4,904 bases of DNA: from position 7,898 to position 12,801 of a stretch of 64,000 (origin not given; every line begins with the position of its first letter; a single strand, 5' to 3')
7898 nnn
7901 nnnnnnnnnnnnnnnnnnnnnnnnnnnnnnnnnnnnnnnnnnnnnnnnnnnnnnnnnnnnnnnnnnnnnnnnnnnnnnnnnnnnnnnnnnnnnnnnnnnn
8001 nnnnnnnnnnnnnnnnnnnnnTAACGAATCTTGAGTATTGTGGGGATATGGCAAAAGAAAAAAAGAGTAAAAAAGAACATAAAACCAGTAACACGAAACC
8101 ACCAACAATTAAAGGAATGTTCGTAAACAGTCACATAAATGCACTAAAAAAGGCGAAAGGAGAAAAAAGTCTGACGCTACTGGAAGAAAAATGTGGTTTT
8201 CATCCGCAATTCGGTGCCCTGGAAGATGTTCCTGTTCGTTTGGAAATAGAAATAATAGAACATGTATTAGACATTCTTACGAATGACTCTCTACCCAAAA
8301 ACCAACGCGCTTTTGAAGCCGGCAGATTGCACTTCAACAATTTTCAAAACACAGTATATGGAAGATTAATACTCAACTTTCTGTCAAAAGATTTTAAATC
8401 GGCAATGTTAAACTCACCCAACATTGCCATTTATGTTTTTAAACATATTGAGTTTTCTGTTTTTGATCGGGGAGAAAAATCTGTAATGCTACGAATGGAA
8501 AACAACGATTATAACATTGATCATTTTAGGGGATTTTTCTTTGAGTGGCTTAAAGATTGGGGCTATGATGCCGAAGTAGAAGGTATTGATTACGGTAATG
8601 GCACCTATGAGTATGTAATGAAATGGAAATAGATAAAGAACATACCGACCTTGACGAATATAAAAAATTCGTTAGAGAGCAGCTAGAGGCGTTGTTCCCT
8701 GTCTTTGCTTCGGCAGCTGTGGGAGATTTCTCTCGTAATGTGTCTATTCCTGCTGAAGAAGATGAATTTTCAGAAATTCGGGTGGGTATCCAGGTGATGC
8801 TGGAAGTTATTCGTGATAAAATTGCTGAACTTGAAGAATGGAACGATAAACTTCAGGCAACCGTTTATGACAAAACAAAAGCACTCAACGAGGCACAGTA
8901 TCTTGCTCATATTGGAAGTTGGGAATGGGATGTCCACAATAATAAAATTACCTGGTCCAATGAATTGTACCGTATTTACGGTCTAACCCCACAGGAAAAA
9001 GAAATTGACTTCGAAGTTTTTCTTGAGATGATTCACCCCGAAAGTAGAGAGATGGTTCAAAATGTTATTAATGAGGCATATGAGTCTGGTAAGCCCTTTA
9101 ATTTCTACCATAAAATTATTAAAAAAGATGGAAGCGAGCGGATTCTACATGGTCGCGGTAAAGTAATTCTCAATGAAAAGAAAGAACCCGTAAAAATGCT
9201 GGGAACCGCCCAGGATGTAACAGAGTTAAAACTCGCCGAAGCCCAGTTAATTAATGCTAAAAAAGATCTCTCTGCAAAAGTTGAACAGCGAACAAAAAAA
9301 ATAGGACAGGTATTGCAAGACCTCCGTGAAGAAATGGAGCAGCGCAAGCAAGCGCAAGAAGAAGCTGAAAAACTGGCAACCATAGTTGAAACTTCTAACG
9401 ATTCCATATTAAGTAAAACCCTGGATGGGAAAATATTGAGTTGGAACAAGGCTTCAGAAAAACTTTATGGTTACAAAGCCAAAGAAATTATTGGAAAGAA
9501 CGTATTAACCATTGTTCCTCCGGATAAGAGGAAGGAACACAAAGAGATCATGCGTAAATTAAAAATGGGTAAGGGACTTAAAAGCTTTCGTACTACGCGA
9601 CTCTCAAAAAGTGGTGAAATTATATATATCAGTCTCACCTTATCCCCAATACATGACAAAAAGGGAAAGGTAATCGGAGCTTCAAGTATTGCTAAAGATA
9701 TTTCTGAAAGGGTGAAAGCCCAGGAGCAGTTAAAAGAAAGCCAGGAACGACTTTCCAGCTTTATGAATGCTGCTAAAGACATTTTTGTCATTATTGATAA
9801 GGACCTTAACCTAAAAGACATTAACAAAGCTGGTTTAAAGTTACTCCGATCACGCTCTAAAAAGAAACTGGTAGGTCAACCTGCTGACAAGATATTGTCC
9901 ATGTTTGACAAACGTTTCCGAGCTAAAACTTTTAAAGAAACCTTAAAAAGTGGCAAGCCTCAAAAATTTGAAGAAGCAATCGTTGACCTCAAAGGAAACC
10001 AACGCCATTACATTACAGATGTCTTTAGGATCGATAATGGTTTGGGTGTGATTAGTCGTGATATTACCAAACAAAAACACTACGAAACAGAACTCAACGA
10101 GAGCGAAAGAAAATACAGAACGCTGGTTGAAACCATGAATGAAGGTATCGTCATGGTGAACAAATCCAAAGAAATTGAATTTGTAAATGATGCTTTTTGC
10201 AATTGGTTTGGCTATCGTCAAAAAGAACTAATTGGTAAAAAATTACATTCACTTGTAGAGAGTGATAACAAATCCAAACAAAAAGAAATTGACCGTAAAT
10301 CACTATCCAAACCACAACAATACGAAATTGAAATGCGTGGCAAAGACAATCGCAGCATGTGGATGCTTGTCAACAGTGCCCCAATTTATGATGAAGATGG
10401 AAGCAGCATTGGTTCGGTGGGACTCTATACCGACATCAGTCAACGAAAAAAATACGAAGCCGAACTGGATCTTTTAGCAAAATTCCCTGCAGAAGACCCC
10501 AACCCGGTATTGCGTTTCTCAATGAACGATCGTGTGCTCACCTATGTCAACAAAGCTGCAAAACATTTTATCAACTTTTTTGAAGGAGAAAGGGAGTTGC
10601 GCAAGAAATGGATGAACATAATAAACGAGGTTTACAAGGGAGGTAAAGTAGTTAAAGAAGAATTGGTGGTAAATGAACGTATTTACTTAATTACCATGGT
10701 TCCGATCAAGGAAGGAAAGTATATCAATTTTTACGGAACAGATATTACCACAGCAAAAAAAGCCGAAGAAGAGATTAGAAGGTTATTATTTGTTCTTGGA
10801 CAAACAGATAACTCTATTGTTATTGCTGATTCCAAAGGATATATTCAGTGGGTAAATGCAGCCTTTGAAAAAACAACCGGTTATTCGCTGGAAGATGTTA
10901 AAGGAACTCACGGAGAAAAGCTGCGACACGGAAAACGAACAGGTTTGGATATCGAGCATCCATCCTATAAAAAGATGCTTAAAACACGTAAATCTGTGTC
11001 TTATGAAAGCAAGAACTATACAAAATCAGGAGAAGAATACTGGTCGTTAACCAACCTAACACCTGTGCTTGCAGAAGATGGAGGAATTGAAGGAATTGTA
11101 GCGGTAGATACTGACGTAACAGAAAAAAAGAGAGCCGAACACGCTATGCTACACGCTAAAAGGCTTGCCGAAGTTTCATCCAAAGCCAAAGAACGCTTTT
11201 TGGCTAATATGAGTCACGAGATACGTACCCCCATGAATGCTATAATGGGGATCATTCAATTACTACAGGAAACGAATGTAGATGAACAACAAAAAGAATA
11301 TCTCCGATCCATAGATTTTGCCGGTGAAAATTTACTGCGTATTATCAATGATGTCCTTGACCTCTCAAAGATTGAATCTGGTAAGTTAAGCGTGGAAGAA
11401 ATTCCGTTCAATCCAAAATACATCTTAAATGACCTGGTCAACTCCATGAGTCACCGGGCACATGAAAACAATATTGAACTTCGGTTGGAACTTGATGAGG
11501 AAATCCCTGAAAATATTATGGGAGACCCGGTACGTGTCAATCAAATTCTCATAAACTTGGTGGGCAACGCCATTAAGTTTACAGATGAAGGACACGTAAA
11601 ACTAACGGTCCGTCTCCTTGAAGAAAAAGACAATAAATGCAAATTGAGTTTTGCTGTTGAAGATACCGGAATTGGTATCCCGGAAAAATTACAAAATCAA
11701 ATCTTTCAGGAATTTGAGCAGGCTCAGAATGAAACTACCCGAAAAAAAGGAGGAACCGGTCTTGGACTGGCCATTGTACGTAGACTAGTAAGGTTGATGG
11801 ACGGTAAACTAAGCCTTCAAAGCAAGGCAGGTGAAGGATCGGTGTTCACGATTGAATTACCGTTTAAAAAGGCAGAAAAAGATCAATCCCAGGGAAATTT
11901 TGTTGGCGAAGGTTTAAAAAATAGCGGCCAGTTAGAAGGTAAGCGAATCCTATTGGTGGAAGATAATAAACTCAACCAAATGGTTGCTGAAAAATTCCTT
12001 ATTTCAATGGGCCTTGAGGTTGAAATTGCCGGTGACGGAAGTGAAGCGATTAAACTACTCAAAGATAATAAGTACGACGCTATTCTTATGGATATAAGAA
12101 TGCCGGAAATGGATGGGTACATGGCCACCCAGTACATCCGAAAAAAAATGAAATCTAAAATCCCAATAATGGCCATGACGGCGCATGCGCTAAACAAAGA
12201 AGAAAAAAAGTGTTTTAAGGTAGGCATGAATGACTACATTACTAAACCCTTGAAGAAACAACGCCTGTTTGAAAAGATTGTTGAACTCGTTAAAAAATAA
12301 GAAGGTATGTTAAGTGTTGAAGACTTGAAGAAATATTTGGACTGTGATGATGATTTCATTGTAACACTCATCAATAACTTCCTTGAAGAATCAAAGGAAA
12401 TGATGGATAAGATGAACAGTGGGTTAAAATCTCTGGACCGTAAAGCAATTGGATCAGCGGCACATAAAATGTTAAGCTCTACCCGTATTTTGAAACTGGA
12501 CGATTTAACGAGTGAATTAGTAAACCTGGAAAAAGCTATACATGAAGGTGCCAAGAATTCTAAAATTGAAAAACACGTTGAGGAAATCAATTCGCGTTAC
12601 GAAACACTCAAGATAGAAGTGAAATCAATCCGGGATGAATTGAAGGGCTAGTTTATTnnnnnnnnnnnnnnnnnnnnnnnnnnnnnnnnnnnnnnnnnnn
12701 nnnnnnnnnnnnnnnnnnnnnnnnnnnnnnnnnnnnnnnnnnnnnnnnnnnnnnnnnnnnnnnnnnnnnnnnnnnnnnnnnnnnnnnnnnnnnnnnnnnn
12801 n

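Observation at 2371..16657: Three sigma-54-type promoters, each with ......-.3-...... inverted repeats about 75-130 bp upstream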

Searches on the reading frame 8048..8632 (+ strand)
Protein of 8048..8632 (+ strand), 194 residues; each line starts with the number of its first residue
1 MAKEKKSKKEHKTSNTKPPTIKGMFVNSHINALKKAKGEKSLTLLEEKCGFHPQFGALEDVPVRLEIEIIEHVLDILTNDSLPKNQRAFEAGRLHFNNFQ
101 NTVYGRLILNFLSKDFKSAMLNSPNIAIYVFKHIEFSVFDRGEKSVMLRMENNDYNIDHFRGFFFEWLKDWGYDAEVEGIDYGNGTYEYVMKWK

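Call 10: search_protein_families(library=pfam, proteins=[window:8048-8632:+], max_evalue=0.01)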
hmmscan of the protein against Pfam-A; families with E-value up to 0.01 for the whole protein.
window:8048-8632:+ (194 aa): 1 family
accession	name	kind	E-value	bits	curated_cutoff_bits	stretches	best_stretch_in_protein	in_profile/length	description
PF09536.15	DUF2378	-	8.2e-07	29.4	22.2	1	20-193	7-176/177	Protein of unknown function (DUF2378)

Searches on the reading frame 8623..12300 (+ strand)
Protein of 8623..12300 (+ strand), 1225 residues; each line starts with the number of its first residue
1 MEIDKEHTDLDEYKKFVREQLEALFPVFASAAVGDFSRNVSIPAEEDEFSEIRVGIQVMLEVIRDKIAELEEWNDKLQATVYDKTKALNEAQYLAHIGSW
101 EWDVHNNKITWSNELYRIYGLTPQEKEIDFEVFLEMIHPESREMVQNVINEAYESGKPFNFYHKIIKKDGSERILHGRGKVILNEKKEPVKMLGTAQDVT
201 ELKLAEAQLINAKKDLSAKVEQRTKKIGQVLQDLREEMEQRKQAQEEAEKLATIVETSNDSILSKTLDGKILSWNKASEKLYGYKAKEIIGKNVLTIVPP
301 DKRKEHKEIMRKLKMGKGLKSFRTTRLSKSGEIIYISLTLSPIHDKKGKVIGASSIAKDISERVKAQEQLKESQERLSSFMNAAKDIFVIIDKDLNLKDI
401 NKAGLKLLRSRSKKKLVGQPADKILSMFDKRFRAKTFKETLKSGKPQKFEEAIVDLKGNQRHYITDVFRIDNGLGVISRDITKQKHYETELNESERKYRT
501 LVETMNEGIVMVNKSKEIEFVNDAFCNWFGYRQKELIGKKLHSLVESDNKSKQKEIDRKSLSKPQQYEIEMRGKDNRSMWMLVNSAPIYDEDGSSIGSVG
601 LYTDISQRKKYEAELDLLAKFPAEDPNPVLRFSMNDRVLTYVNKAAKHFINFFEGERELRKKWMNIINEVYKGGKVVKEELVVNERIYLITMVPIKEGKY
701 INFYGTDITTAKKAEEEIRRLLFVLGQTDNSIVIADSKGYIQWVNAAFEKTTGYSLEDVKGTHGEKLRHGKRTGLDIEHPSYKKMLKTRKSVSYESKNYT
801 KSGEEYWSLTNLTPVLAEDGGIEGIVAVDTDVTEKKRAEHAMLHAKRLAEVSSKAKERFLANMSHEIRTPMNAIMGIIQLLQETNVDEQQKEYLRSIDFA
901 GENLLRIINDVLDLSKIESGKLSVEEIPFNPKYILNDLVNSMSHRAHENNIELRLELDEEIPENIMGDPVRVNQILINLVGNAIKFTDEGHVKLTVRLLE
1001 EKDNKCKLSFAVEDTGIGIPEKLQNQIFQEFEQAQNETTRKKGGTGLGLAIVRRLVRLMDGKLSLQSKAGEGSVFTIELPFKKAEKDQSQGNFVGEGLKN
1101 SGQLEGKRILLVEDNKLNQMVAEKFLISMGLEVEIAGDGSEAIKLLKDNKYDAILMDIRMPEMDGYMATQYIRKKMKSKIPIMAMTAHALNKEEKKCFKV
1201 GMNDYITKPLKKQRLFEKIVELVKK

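Call 10: search_protein_families(library=pfam, proteins=[window:8623-12300:+], max_evalue=0.01)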
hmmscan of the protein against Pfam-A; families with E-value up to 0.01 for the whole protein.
window:8623-12300:+ (1225 aa): 14 families
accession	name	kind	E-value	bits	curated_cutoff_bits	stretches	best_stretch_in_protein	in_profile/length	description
PF13426.13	PAS_9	-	1.4e-64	215.2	27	4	507-607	2-103/103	PAS domain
PF08448.16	PAS_4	-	5.8e-56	187.9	23.1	4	256-364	2-109/110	PAS fold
PF00989.32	PAS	-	2.3e-55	185.9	22.6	4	250-360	2-113/113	PAS fold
PF08447.18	PAS_3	-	6e-51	171.1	25.6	4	108-196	1-89/89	PAS fold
PF02518.31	HATPase_c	-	3.6e-30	105.1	26.4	1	967-1082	1-110/111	Histidine kinase-, DNA gyrase B-, and HSP90-like ATPase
PF00072.30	Response_reg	-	1.2e-28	99.9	30.2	1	1109-1219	1-110/111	Response regulator receiver domain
PF13188.13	PAS_8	-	2.1e-28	97.6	21.8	2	497-553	2-55/65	PAS domain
PF00512.31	HisKA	-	1.7e-22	79.6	26.9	1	855-920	1-66/66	His Kinase A (phospho-acceptor) domain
PF13596.12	PAS_10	-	2.7e-11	44.5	22.1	1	501-605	4-105/106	PAS domain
PF12860.13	PAS_7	-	1.2e-10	42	27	1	502-612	1-114/115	PAS fold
PF24820.1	Diguanyl_cycl_sensor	-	1.5e-09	38.2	28.1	1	501-556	1-56/109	Diguanylate cyclase-like sensor domain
PF02743.24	dCache_1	-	0.00031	20.8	45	0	204-353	6-145/240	Cache domain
PF21370.4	PAS_GdpP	-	0.0016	19.2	27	1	504-572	11-79/90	Cyclic-di-AMP phosphodiesterase GdpP-like, PAS domain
PF14501.12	HATPase_c_5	-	0.0061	16.9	22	0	975-1070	9-93/102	GHKL domain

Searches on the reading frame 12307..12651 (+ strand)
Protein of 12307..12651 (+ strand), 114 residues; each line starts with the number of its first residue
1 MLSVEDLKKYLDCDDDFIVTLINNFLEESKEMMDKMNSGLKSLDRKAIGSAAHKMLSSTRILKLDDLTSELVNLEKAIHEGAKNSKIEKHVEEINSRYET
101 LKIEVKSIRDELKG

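Call 11: search_protein_families(library=pfam, proteins=[window:12307-12651:+], max_evalue=0.01)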
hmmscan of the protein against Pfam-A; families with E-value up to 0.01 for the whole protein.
window:12307-12651:+ (114 aa): 1 family
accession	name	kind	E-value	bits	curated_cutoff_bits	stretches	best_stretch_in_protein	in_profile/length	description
PF01627.28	Hpt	-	1e-06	29.3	24.6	1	21-101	2-81/84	Hpt domain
